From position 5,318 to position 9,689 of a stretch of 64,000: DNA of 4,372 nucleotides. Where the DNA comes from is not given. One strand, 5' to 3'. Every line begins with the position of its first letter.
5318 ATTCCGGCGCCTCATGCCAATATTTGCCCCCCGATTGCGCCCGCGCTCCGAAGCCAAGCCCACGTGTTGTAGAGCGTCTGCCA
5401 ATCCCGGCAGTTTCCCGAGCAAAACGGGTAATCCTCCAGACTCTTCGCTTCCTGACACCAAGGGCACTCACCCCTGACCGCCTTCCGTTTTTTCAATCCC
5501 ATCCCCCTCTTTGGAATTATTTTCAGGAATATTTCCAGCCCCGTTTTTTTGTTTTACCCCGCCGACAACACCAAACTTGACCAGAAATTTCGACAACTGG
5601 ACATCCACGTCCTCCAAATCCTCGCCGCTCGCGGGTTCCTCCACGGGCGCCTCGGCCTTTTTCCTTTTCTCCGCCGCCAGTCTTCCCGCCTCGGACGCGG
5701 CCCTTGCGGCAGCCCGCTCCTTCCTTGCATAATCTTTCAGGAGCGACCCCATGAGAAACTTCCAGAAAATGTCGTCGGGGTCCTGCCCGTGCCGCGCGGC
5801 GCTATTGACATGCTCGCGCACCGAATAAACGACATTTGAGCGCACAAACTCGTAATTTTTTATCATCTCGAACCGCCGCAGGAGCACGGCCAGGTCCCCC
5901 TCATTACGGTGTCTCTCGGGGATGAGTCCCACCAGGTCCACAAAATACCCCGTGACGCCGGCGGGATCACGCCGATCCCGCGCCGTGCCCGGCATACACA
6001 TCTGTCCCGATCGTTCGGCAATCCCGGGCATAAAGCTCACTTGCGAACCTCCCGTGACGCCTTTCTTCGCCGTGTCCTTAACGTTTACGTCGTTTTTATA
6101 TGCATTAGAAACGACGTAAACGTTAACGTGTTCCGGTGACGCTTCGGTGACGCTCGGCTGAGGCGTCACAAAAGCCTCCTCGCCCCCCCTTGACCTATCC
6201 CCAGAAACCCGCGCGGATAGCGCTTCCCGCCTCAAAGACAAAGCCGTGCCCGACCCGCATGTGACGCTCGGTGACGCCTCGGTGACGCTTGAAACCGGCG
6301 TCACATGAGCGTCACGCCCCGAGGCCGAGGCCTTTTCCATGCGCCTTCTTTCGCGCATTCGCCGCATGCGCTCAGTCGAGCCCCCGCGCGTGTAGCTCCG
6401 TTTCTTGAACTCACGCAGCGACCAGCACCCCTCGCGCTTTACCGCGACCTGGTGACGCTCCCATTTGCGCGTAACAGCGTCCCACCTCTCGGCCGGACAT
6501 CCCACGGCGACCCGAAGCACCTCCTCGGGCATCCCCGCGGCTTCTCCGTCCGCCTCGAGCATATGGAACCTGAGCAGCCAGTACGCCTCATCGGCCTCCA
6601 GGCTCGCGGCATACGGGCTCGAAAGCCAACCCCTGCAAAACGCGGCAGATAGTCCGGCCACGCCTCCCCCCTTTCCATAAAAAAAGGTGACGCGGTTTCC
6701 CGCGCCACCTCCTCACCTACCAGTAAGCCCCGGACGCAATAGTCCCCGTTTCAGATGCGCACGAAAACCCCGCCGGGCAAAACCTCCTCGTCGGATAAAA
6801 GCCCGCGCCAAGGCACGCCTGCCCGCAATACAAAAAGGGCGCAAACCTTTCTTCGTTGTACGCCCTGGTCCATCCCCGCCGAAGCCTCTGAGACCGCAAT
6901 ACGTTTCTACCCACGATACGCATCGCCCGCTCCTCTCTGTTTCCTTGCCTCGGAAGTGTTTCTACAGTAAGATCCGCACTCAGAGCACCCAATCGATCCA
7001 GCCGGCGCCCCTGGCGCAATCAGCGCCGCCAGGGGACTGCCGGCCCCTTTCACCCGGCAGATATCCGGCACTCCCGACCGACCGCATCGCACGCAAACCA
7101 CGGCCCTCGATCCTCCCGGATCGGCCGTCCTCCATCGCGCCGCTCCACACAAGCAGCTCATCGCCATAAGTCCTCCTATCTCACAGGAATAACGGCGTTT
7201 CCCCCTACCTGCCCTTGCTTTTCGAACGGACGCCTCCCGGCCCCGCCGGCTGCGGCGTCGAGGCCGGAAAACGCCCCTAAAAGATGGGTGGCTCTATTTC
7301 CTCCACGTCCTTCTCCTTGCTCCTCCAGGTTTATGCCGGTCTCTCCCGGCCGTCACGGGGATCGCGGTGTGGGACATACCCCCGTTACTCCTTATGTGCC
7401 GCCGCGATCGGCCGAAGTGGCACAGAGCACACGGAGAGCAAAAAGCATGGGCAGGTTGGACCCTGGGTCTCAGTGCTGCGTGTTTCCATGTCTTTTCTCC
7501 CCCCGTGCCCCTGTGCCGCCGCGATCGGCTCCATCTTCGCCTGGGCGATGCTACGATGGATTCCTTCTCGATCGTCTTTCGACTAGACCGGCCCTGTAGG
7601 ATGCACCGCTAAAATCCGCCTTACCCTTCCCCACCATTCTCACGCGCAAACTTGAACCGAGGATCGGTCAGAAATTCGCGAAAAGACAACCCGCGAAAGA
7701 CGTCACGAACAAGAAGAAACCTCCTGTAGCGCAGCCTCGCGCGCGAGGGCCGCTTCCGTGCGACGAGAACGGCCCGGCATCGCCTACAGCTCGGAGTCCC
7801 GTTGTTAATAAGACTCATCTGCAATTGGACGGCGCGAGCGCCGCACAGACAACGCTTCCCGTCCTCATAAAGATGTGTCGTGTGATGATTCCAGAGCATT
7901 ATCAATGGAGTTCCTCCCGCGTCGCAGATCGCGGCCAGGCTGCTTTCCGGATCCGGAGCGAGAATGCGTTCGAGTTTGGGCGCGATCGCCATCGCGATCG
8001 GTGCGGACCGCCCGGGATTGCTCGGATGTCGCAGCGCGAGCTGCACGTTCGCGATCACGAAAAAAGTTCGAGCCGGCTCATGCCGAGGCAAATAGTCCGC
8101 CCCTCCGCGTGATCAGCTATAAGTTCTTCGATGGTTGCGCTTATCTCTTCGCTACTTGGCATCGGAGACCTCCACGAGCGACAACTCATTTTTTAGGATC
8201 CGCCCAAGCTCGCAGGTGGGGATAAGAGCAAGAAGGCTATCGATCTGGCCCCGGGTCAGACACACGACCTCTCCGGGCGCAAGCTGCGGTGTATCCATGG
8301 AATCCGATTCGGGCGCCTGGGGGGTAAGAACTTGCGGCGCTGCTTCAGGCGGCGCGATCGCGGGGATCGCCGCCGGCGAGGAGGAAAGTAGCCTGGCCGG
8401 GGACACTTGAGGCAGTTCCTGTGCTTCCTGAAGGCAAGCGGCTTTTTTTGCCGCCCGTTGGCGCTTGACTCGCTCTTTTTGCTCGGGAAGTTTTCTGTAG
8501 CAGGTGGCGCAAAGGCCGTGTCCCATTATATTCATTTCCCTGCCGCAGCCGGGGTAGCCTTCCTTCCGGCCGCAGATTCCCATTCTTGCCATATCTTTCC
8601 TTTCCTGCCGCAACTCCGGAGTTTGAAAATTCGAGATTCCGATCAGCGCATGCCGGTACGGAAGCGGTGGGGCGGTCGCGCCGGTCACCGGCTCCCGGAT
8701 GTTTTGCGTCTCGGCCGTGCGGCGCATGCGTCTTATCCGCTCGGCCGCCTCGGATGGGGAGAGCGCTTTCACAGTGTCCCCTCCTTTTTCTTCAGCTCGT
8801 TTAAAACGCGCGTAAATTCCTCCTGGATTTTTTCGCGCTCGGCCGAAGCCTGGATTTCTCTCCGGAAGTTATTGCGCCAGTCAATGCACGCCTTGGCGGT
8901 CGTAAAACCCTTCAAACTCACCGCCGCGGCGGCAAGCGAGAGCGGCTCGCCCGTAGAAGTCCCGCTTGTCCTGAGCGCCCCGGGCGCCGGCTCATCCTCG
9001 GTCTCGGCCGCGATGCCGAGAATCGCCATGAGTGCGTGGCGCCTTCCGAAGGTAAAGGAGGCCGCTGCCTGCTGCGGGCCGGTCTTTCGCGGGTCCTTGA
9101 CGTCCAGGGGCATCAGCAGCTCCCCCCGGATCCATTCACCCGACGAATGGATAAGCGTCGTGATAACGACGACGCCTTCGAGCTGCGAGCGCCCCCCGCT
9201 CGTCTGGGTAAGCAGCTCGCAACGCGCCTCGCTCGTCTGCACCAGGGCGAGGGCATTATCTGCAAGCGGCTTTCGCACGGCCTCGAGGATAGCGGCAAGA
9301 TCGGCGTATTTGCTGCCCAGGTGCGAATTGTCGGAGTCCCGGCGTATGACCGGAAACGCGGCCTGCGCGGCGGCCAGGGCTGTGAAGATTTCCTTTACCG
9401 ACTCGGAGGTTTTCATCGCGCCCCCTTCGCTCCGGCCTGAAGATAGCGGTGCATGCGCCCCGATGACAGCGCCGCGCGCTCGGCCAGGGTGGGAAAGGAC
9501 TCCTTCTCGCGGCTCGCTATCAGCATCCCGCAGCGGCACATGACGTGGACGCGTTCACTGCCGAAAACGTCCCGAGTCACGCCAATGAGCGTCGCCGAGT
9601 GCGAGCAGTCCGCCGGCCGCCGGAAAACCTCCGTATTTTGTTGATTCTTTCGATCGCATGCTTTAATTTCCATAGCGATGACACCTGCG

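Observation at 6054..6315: Iteron array and AT-rich palindrome inside a replication-like gene: candidate phage origin (lambda O-like arrangement)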

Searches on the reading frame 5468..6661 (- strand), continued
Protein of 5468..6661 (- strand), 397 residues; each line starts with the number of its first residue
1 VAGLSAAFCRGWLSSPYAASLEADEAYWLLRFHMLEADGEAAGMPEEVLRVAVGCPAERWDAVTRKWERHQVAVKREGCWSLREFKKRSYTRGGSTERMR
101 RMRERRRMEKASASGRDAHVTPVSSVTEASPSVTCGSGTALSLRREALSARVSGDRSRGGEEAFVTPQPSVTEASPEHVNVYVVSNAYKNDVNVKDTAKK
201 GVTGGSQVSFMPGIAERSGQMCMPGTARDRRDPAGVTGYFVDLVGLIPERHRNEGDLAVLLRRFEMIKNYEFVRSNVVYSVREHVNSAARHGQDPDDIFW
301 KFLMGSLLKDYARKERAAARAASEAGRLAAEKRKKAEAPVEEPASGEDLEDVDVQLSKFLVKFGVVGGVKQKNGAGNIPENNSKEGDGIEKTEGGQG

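Call 59: fold_search(model_id=the predicted structure, library=pdb)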
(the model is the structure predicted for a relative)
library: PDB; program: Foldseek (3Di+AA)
matches with E <= 10: 931; with E <= 0.001: 0
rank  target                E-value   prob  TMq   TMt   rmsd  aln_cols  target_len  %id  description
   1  4pt7_B                1.2e-01  0.90  0.15  0.37   8.8       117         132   15  Structure of initiator (released 2014-06-25)
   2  2hr3_B                1.5e-01  0.87  0.15  0.38  12.1       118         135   18  Crystal structure of putative transcriptional regulator protein from Pseudomonas aeruginosa PA01 at 2.4 A resolution (released 2006-09-19)
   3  7clu_B                1.8e-01  0.91  0.13  0.17   8.8        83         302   13  PigF with SAH (released 2021-07-28)
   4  5zyr_A                1.9e-01  0.94  0.14  0.18  11.9       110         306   14  Crystal structure of the reductase (C1) component of p-hydroxyphenylacetate 3-hydroxylase (HPAH) from Acinetobacter ba (released 2019-06-05)
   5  1x1a                  2.1e-01  0.96  0.14  0.17   7.3        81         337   20  Crystal structure of BchU complexed with S-adenosyl-L-methionine (released 2006-07-18)
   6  7clf_A                2.2e-01  0.89  0.13  0.16   8.7        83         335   13  PigF with SAH (released 2021-07-28)
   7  7clu_A                2.3e-01  0.89  0.13  0.16   8.8        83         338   13  PigF with SAH (released 2021-07-28)
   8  1x19                  2.5e-01  0.95  0.14  0.16   7.3        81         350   20  Crystal structure of BchU involved in bacteriochlorophyll c biosynthesis (released 2006-07-18)
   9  4ld5_B                2.5e-01  0.87  0.15  0.42  13.0       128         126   11  Crystal structure of MepR Q18P mutant from multidrug resistant S. aureus clinical isolate (released 2013-09-11)
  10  8xtg_E                2.5e-01  0.87  0.14  0.14   9.6        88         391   18  Crystal structure of methyltransferase MpaG' in complex with SAH and DMMPA (released 2024-08-28)
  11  7oyk_DDD              2.6e-01  0.92  0.14  0.47   5.8        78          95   10  DNA-binding domain of CggR in complex with the DNA operator (released 2021-11-10)
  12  3lst_A                2.6e-01  0.92  0.14  0.16   7.4        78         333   22  Crystal Structure of CalO1, Methyltransferase in Calicheamicin Biosynthesis, SAH bound form (released 2010-03-02)
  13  8xte_A                2.6e-01  0.85  0.14  0.14   9.6        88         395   18  Crystal structure of methyltransferase MpaG' in complex with SAH and FDHMP (released 2024-08-28)
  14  8xtg_C                2.9e-01  0.84  0.14  0.14   9.6        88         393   18  Crystal structure of methyltransferase MpaG' in complex with SAH and DMMPA (released 2024-08-28)
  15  2hr3_A                3.1e-01  0.75  0.15  0.37  12.2       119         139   17  Crystal structure of putative transcriptional regulator protein from Pseudomonas aeruginosa PA01 at 2.4 A resolution (released 2006-09-19)
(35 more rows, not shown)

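Call 64: fold_search(model_id=the predicted structure, library=viral)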
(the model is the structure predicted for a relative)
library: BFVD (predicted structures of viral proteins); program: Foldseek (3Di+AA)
matches with E <= 10: 264; with E <= 0.001: 2
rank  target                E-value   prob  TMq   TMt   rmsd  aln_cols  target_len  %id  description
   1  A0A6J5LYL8            2.0e-04  0.98  0.15  0.19  27.5       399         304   14  Uncharacterized protein [uncultured Caudovirales phage]
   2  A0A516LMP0            2.9e-04  0.99  0.18  0.19  34.4       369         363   12  (no name in the UniProt tables at hand)
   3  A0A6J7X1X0            1.6e-03  1.00  0.19  0.43  13.4       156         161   18  Uncharacterized protein [uncultured Caudovirales phage]
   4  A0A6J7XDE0            2.2e-03  1.00  0.17  0.33  22.7       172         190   18  Uncharacterized protein [uncultured Caudovirales phage]
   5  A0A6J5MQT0            2.8e-03  0.91  0.17  0.21  28.0       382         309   12  DUF1376 domain-containing protein [uncultured Caudovirales phage]
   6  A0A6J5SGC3            1.7e-02  0.77  0.18  0.23  30.8       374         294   14  DUF1376 domain-containing protein [uncultured Caudovirales phage]
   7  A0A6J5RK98            2.3e-02  0.51  0.16  0.21  30.0       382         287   13  DUF1376 domain-containing protein [uncultured Caudovirales phage]
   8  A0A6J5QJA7            2.5e-02  0.82  0.17  0.25  29.5       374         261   11  DUF1376 domain-containing protein [uncultured Caudovirales phage]
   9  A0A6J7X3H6            2.5e-02  0.47  0.14  0.18  27.9       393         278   11  Helix-turn-helix domain containing protein [uncultured Caudovirales phage]
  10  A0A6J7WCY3            2.9e-02  0.97  0.16  0.24  22.5       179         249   14  DUF1376 domain-containing protein [uncultured Caudovirales phage]
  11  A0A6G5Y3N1            2.9e-02  0.57  0.17  0.22  32.9       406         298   11  (no name in the UniProt tables at hand)
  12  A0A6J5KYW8            3.3e-02  0.51  0.15  0.16  37.6       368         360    9  Helix-turn-helix domain containing protein [uncultured Caudovirales phage]
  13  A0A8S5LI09            3.5e-02  0.38  0.14  0.17  34.2       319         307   12  Helix-turn-helix domain protein [Siphoviridae sp. ctR0j7]
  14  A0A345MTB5            5.7e-02  0.97  0.15  0.35  12.0       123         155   15  (no name in the UniProt tables at hand)
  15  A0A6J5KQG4            6.0e-02  0.28  0.14  0.16  26.7       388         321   12  Helix-turn-helix domain containing protein [uncultured Caudovirales phage]
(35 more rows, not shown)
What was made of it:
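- On DUF1376 (PF07120): BFVD Foldseek hits to DUF1376 proteins are at E = 3e-3 to 9e-2 (call 64).
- Closest known: DUF1376. Same: BFVD structure search returns several DUF1376 phage proteins and 'replication initiator' entries (E = 2e-4 to 3e-2, call 64).
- BFVD hits include DUF1376 and 'replication initiator' phage proteins (call 64).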

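Call 67: search_protein_families(library=phrogs, proteins=[P0003, P0004, P0002, L009:5111-6274:+], max_evalue=0.1)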
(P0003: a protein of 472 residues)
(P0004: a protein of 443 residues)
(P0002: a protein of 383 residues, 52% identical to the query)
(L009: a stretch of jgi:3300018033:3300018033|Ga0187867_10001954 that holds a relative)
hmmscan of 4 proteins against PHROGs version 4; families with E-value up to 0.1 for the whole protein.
P0003 (472 aa): 0 families

P0004 (443 aa): 0 families

P0002 (383 aa): 0 families

L009:5111-6274:+ (387 aa): 1 family
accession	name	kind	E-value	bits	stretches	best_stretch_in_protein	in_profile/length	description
phrog_323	-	transcription regulation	2.4e-06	28.3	1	99-185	87-161/319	transcriptional regulator, D5-like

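Call 86: search_protein_families(library=pfam, proteins=[L009:5111-6274:+, L009:2266-2709:+], max_evalue=0.001)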
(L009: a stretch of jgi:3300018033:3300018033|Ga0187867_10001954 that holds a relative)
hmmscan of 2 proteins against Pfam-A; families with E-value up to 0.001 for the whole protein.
L009:5111-6274:+ (387 aa): 0 families

L009:2266-2709:+ (147 aa): 1 family
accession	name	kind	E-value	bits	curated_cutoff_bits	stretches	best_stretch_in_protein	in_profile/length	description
PF00072.30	Response_reg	-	2.8e-13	50.5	30.2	1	8-120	1-108/111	Response regulator receiver domain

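Call 89: find_related_loci(query=A2, collection=metagenome_contigs, flank=3000)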
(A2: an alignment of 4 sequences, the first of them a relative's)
Query A2 (397 aa) in metagenome_contigs; peptide patterns used: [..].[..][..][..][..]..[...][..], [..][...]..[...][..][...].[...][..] (x = any residue, [..] = any of these).
276 stretches matched a pattern; 1 encode a relative of the query (tblastn E <= 1e-3); 1 distinct loci.
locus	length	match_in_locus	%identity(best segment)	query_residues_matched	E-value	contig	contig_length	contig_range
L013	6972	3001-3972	32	4-309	2e-30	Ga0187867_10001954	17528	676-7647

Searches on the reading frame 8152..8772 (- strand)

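Call 12: search_protein_families(library=pfam, proteins=[window:8152-8772:-], max_evalue=0.01)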
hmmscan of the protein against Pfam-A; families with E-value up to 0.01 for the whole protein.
window:8152-8772:- (206 aa): 0 families

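Call 67: search_protein_families(library=phrogs, proteins=[window:8152-8772:-], max_evalue=0.1)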
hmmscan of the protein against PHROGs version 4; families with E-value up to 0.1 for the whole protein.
window:8152-8772:- (206 aa): 3 families
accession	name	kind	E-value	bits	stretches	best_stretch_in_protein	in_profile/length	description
phrog_24410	-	unknown function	0.0051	17.6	1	74-116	8-49/67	-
phrog_34396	-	unknown function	0.01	16.1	1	98-192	273-375/389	-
phrog_4160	-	unknown function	0.027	15.4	1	73-108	11-47/178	-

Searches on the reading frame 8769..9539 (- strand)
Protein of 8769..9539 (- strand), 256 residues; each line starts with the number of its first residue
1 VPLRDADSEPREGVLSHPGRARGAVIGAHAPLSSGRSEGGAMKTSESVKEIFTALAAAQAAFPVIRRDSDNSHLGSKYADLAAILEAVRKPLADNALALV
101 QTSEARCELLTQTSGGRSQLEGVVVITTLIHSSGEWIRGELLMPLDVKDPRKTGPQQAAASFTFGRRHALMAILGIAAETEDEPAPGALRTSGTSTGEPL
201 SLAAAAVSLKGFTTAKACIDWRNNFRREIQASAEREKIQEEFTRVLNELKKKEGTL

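Call 12: search_protein_families(library=pfam, proteins=[window:8769-9539:-], max_evalue=0.01)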
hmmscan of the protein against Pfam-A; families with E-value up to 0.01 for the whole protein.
window:8769-9539:- (256 aa): 1 family
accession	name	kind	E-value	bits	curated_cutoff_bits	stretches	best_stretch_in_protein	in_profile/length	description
PF04404.17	ERF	-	2.3e-18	67.1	25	1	53-187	3-128/153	ERF superfamily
